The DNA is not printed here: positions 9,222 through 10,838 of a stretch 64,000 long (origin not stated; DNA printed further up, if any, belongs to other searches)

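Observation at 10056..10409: pseC carries two in-frame insertions made of the same heptamer-repeat DNA found between genes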

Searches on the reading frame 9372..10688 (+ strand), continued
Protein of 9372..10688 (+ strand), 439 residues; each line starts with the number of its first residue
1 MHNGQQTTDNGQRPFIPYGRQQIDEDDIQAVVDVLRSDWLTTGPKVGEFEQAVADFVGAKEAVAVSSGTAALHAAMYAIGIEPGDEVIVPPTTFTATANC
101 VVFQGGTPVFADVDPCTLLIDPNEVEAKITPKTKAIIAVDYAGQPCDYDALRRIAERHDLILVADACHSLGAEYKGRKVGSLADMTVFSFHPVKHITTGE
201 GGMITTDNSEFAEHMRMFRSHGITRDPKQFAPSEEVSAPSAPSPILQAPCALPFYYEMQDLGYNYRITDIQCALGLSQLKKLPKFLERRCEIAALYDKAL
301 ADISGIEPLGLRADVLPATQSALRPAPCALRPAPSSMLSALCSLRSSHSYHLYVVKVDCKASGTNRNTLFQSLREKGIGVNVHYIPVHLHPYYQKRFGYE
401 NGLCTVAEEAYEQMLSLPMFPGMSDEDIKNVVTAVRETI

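Call 27: find_encoding_contigs(protein=P0003, flank=3000, max_places=1)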
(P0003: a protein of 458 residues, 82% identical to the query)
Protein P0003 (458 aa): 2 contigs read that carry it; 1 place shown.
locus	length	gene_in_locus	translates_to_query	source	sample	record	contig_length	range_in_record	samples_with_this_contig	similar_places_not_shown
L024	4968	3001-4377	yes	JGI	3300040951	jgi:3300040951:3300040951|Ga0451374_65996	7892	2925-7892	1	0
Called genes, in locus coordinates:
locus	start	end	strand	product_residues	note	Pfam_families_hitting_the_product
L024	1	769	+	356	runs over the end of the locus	PF00535:Glycos_transf_2, PF10111:Glyco_tranf_2_2, PF13641:Glyco_tranf_2_3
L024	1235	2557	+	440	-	PF00376:MerR, PF13411:MerR_1, PF01073:3Beta_HSD, PF01370:Epimerase, PF02719:Polysacc_synt_2, PF04321:RmlD_sub_bind, PF05368:NmrA, PF13460:NAD_binding_10, +2 more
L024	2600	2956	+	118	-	PF05635:23S_rRNA_IVP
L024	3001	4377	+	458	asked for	PF00155:Aminotran_1_2, PF01041:DegT_DnrJ_EryC1, PF01053:Cys_Met_Meta_PP, PF01212:Beta_elim_lyase (weak), PF01041:DegT_DnrJ_EryC1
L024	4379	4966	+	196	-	?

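Call 28: find_encoding_contigs(protein=P0002, flank=3000, max_places=1)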
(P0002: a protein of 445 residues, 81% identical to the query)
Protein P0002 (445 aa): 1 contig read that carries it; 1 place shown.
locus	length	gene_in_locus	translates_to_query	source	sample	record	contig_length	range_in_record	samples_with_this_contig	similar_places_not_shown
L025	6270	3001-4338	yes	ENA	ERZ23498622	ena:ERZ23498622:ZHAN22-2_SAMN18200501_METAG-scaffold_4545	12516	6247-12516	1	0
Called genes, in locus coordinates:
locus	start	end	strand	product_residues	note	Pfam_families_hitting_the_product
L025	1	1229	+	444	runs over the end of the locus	PF00376:MerR, PF13411:MerR_1, PF05368:NmrA, PF01073:3Beta_HSD, PF01370:Epimerase, PF02719:Polysacc_synt_2, PF04321:RmlD_sub_bind, PF13460:NAD_binding_10, +2 more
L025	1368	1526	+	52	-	-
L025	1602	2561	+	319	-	-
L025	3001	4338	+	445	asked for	PF00155:Aminotran_1_2, PF01041:DegT_DnrJ_EryC1, PF01212:Beta_elim_lyase (weak), PF01053:Cys_Met_Meta_PP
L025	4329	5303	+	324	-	PF00248:Aldo_ket_red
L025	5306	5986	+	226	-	PF13489:Methyltransf_23 (weak), PF01209:Ubie_methyltran (weak), PF13847:Methyltransf_31 (weak), PF08241:Methyltransf_11, PF13649:Methyltransf_25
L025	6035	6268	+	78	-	?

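Call 30: predict_structure(alignment_id=A1)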
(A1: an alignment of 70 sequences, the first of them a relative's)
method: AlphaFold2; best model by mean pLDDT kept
length: 439 residues; sequences in the alignment: 70
mean_pLDDT: 74.5   pTM: 0.76
mean pLDDT of the five models: 74.5, 60.3, 59.4, 56.6, 54.9
residues with pLDDT >= 90: 103; 70-90: 205; 50-70: 44; < 50: 87
segments of 3 or more residues with pLDDT < 50: 1-3, 191-199, 222-227, 229-233, 235-263, 315-346
pLDDT, mean of each block of 10 residues (from residue 1): 56 80 83 74 74 90 80 89 93 76 86 79 91 93 76 96 81 76 83 39 89 83 44 43 36 38 59 82 83 88 85 46 35 37 45 85 89 93 83 81 84 89 93 94
secondary structure, 60 per line:
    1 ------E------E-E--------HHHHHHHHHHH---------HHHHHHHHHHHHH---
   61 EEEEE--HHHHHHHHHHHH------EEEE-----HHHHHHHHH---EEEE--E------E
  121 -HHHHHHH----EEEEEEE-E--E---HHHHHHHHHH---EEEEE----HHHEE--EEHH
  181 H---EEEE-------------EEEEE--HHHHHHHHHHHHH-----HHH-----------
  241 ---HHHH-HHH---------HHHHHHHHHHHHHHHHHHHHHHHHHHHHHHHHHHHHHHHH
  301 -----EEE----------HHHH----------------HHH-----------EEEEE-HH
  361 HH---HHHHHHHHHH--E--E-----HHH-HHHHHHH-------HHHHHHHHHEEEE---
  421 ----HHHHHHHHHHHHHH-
elements in order: H25-35 H45-57 E61-65 H68-79 E86-89 H95-103 E107-110 H122-128 E133-139 H148-157 E161-165 E185-188 E202-206 H209-221 H244-247 H261-300 E306-308 H319-322 E353-357 H359-362 H366-375 H391-397 H405-413 E414-417 H425-438
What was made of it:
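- On Borg-type amino-acid tandem repeats: pLDDT is below 50 over both insertions (call 30).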

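Call 36: find_encoding_contigs(protein=P0072, flank=5000, max_places=1)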
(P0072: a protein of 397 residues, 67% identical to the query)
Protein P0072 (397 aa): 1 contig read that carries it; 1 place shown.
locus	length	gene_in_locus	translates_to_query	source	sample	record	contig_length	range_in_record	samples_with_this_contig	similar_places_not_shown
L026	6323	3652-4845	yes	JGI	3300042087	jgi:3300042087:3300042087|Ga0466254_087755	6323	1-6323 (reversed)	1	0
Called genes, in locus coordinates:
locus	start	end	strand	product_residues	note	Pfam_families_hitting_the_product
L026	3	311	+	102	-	?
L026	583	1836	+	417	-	PF26337:Gtf3_C (faint)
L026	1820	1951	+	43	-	-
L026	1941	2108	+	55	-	-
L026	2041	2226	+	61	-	-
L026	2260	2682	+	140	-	PF14667:Polysacc_synt_C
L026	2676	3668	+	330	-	PF01073:3Beta_HSD, PF01370:Epimerase, PF02719:Polysacc_synt_2, PF04321:RmlD_sub_bind, PF05368:NmrA (weak), PF07993:NAD_binding_4 (faint), PF13460:NAD_binding_10 (weak), PF16363:GDP_Man_Dehyd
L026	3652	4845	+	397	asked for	PF00155:Aminotran_1_2, PF01041:DegT_DnrJ_EryC1, PF00266:Aminotran_5 (weak), PF01212:Beta_elim_lyase, PF01053:Cys_Met_Meta_PP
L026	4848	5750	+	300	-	PF00248:Aldo_ket_red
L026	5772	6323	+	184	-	?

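Call 37: fold_search(model_id=the predicted structure, library=pdb)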
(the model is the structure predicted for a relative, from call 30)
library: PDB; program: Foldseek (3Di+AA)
matches with E <= 10: 1927; with E <= 0.001: 1658
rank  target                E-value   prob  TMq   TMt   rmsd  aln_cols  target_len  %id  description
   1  4oca                  5.0e-34  1.00  0.74  0.88   5.3       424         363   36  Cryatal structure of ArnB K188A complexted with PLP and UDP-Ara4N (released 2014-03-12)
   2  8snj_B                7.4e-34  1.00  0.74  0.87   5.2       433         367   35  Crystal Structure of ArnB Transferase from Klebsiella aerogenes (Lattice Translocation Disorder, P1 form) (released 2023-05-10)
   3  8snj_C                8.8e-34  1.00  0.74  0.88   5.2       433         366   35  Crystal Structure of ArnB Transferase from Klebsiella aerogenes (Lattice Translocation Disorder, P1 form) (released 2023-05-10)
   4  3bn1_C                1.2e-33  1.00  0.73  0.87   4.7       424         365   32  Crystal structure of GDP-perosamine synthase (released 2008-03-18)
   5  8snj_A                1.5e-33  1.00  0.74  0.87   5.3       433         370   35  Crystal Structure of ArnB Transferase from Klebsiella aerogenes (Lattice Translocation Disorder, P1 form) (released 2023-05-10)
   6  8sng_A                1.5e-33  1.00  0.72  0.86   5.1       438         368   34  Crystal Structure of ArnB Transferase from Klebsiella aerogenes (Lattice Translocation Disorder, P21 form) (released 2023-05-10)
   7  8snj_F                2.2e-33  1.00  0.72  0.86   5.0       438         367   34  Crystal Structure of ArnB Transferase from Klebsiella aerogenes (Lattice Translocation Disorder, P1 form) (released 2023-05-10)
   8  7b0m                  4.3e-33  1.00  0.74  0.87   5.1       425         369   33  Sugar transaminase from a metagenome collected from troll oil field production water (released 2021-12-01)
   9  1mdx                  7.5e-33  1.00  0.73  0.87   5.7       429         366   36  Crystal structure of ArnB transferase with pyridoxal 5' phosphate (released 2002-12-11)
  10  1mdo                  8.9e-33  1.00  0.74  0.88   5.4       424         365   37  Crystal structure of ArnB aminotransferase with pyridomine 5' phosphate (released 2002-12-11)
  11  8sng_B                9.4e-33  1.00  0.74  0.88   4.3       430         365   35  Crystal Structure of ArnB Transferase from Klebsiella aerogenes (Lattice Translocation Disorder, P21 form) (released 2023-05-10)
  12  1mdz                  1.3e-32  1.00  0.73  0.88   5.6       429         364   36  Crystal structure of ArnB aminotransferase with cycloserine and pyridoxal 5' phosphate (released 2002-12-11)
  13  3dr4_B                1.4e-32  1.00  0.73  0.87   5.0       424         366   32  GDP-perosamine synthase K186A mutant from Caulobacter crescentus with bound sugar ligand (released 2008-10-14)
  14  3dr4_C                1.6e-32  1.00  0.73  0.87   4.7       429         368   32  GDP-perosamine synthase K186A mutant from Caulobacter crescentus with bound sugar ligand (released 2008-10-14)
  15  3dr4_D                3.8e-32  1.00  0.73  0.87   4.7       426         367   32  GDP-perosamine synthase K186A mutant from Caulobacter crescentus with bound sugar ligand (released 2008-10-14)
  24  2fn6_A                2.6e-30  1.00  0.72  0.84   5.4       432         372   32  Helicobacter pylori PseC, aminotransferase involved in the biosynthesis of pseudoaminic acid (released 2006-01-24)
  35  2fn6_B                1.8e-29  1.00  0.72  0.84   5.9       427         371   32  Helicobacter pylori PseC, aminotransferase involved in the biosynthesis of pseudoaminic acid (released 2006-01-24)
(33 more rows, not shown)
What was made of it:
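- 9372..10691 (+): pseC (UDP-4-amino-4,6-dideoxy-N-acetyl-beta-L-altrosamine transaminase), 439 aa, intact. The fold matches ArnB/PseC (call 37).
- On PseC (TIGR03588; DegT/DnrJ/EryC1 sugar aminotransferases): The AlphaFold model matches ArnB 4oca (TMt 0.88) and H. pylori PseC 2fn6 (TMt 0.84) (calls 30, 37).
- The insertions are low-confidence (call 30) and the core fold is kept (call 37).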

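Call 45: find_encoding_contigs(protein=P0008, flank=10000, max_places=1)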
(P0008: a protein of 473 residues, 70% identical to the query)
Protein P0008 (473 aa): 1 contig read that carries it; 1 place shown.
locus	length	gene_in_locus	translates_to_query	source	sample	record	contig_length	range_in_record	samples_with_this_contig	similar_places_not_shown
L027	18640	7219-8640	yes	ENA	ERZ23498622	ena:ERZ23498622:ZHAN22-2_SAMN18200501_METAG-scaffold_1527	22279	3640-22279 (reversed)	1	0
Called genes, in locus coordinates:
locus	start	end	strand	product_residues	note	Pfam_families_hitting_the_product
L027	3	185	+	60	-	?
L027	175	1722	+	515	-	PF00515:TPR_1 (faint), PF07719:TPR_2 (faint), PF13181:TPR_8 (faint)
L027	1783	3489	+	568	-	PF13524:Glyco_trans_1_2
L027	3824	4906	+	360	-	PF00535:Glycos_transf_2, PF10111:Glyco_tranf_2_2, PF13641:Glyco_tranf_2_3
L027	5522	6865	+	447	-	PF00376:MerR, PF13411:MerR_1, PF05368:NmrA, PF01073:3Beta_HSD, PF01370:Epimerase, PF02719:Polysacc_synt_2, PF04321:RmlD_sub_bind, PF13460:NAD_binding_10, +2 more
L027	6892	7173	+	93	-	-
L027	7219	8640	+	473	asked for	PF00155:Aminotran_1_2, PF01041:DegT_DnrJ_EryC1, PF01053:Cys_Met_Meta_PP (weak), PF01212:Beta_elim_lyase (weak), PF01041:DegT_DnrJ_EryC1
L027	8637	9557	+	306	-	PF00248:Aldo_ket_red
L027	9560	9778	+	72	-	-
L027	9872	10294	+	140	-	-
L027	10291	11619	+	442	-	PF00202:Aminotran_3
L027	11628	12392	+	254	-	PF02348:CTP_transf_3, PF12804:NTP_transf_3 (weak)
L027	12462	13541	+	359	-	PF21360:PylC-like_N (weak), PF02655:ATP-grasp_3, PF02786:CPSase_L_D2 (faint), PF07478:Dala_Dala_lig_C (weak)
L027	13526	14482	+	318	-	-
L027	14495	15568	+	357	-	PF13378:MR_MLE_C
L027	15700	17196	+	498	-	PF03358:FMN_red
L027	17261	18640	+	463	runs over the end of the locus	PF13088:BNR_2 (faint)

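Call 46: find_encoding_contigs(protein=P0040, flank=3000, max_places=1)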
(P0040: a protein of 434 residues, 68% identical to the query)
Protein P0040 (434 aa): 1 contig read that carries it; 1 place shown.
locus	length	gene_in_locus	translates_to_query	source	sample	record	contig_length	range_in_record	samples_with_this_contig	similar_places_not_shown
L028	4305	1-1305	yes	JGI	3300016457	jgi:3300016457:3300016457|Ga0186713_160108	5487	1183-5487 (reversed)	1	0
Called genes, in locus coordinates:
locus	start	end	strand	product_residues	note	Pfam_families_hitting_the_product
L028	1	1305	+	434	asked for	PF00155:Aminotran_1_2, PF01041:DegT_DnrJ_EryC1, PF01053:Cys_Met_Meta_PP, PF01212:Beta_elim_lyase (weak), PF01041:DegT_DnrJ_EryC1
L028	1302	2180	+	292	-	PF03102:NeuB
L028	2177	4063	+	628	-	PF02348:CTP_transf_3, PF12804:NTP_transf_3 (weak), PF00534:Glycos_transf_1 (weak)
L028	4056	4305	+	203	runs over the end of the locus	PF08003:Methyltransf_9, PF13489:Methyltransf_23, PF13847:Methyltransf_31 (weak), PF08241:Methyltransf_11, PF08242:Methyltransf_12, PF13649:Methyltransf_25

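Call 47: find_encoding_contigs(protein=P0027, flank=3000, max_places=1)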
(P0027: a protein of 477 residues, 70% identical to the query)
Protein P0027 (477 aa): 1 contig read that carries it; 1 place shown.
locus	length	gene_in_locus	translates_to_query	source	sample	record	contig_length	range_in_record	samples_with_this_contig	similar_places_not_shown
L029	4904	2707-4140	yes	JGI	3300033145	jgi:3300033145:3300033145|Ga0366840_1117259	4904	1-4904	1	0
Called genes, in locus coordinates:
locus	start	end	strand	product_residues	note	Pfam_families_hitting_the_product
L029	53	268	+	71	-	-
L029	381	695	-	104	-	PF02219:MTHFR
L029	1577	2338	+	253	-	PF01073:3Beta_HSD, PF01370:Epimerase, PF02719:Polysacc_synt_2, PF04321:RmlD_sub_bind, PF05368:NmrA, PF16363:GDP_Man_Dehyd, PF07993:NAD_binding_4 (faint), PF13460:NAD_binding_10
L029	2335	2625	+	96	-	PF02719:Polysacc_synt_2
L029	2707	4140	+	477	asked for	PF01041:DegT_DnrJ_EryC1, PF00155:Aminotran_1_2, PF01212:Beta_elim_lyase, PF01053:Cys_Met_Meta_PP, PF01041:DegT_DnrJ_EryC1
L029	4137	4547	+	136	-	PF02348:CTP_transf_3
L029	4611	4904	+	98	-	?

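Call 80: search_protein_representatives(protein=window:9372-10688:+)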
Query: 439 residues. Proteins with E-value up to 0.001 (for the whole library): 80518; up to 1e-10: 47613; up to 1e-30: 13392. The best 150 are listed.
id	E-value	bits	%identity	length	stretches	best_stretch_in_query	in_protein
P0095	7.5e-175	598.1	70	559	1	15-438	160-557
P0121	6.3e-147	506.1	42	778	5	16-294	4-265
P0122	2.0e-145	501.1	60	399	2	16-317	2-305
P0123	1.4e-138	478.6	62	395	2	14-307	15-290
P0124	2.2e-128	445.0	57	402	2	13-310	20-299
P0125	8.0e-128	443.2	58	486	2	11-308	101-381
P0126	1.1e-125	436.2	60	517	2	10-315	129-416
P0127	1.2e-125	436.0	56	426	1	16-436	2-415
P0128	1.3e-124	432.6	58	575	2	15-311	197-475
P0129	1.9e-123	428.7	56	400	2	13-312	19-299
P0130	1.0e-121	423.1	56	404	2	14-302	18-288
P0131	9.5e-120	416.6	51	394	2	14-310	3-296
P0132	5.3e-119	414.1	55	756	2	15-309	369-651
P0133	6.6e-117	407.2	53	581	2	14-314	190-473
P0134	6.6e-117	407.2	58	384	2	16-310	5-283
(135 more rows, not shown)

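Call 92: search_protein_families(library=pfam, proteins=[L024:2600-2953:+, L025:1602-2558:+, L027:6892-7170:+], max_evalue=0.001)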
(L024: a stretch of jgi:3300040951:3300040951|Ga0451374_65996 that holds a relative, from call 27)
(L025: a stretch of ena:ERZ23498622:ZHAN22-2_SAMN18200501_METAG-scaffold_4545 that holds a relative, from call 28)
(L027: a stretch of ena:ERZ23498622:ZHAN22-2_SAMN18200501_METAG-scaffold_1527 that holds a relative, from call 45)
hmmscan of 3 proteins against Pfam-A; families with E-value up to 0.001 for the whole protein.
L024:2600-2953:+ (118 aa): 1 family
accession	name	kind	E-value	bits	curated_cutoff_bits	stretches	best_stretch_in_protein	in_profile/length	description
PF05635.17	23S_rRNA_IVP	-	3.7e-27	95.1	33.8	1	7-111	1-105/106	23S rRNA-intervening sequence protein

L025:1602-2558:+ (319 aa): 0 families

L027:6892-7170:+ (93 aa): 0 families

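Call 96: find_encoding_contigs(protein=P0012, flank=4000, max_places=1)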
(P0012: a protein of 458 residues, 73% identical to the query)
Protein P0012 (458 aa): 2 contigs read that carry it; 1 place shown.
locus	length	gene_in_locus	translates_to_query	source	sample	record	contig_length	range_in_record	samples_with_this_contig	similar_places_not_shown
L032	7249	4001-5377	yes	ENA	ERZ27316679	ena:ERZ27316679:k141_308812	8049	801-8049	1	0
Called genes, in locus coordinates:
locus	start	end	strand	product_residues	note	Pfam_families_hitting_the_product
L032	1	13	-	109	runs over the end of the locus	PF04316:FlgM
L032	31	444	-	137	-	-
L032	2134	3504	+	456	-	PF00376:MerR, PF13411:MerR_1, PF01073:3Beta_HSD, PF01370:Epimerase, PF02719:Polysacc_synt_2, PF04321:RmlD_sub_bind, PF05368:NmrA, PF13460:NAD_binding_10, +3 more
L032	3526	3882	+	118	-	PF05635:23S_rRNA_IVP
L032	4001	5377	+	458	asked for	PF00155:Aminotran_1_2, PF01041:DegT_DnrJ_EryC1, PF01053:Cys_Met_Meta_PP (weak), PF01041:DegT_DnrJ_EryC1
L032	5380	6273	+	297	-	PF00248:Aldo_ket_red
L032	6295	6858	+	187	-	PF13302:Acetyltransf_3, PF13420:Acetyltransf_4, PF00583:Acetyltransf_1, PF13523:Acetyltransf_8 (weak)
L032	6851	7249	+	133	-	?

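Call 97: find_encoding_contigs(protein=P0041, flank=4000, max_places=1)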
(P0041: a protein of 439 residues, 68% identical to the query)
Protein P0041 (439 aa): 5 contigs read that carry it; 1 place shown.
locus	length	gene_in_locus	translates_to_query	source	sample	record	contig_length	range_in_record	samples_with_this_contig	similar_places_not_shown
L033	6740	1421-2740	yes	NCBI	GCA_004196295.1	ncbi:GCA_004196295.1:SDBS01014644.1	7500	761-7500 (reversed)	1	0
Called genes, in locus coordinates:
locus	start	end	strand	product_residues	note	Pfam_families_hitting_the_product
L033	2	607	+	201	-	?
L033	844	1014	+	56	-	PF05635:23S_rRNA_IVP (weak)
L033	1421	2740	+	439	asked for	PF00155:Aminotran_1_2, PF01041:DegT_DnrJ_EryC1, PF01053:Cys_Met_Meta_PP, PF01212:Beta_elim_lyase (weak)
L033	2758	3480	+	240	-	PF02348:CTP_transf_3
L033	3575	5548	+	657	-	PF02310:B12-binding, PF04055:Radical_SAM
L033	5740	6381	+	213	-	PF13847:Methyltransf_31 (weak), PF08241:Methyltransf_11, PF08242:Methyltransf_12 (weak), PF13649:Methyltransf_25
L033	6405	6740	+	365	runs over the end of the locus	?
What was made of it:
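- This held in 2 of 2 new loci (calls 96, 97).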

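Call 103: find_encoding_contigs(protein=P0004, flank=1000, max_places=1)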
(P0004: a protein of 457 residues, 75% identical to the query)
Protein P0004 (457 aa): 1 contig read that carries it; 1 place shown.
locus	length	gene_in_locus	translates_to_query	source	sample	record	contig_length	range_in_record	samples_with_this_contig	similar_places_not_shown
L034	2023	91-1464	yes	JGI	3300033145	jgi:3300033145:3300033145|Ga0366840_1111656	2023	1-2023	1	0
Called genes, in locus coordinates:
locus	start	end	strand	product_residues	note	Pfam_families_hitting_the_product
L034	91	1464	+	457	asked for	PF00155:Aminotran_1_2, PF01041:DegT_DnrJ_EryC1, PF01053:Cys_Met_Meta_PP, PF01212:Beta_elim_lyase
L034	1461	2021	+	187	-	?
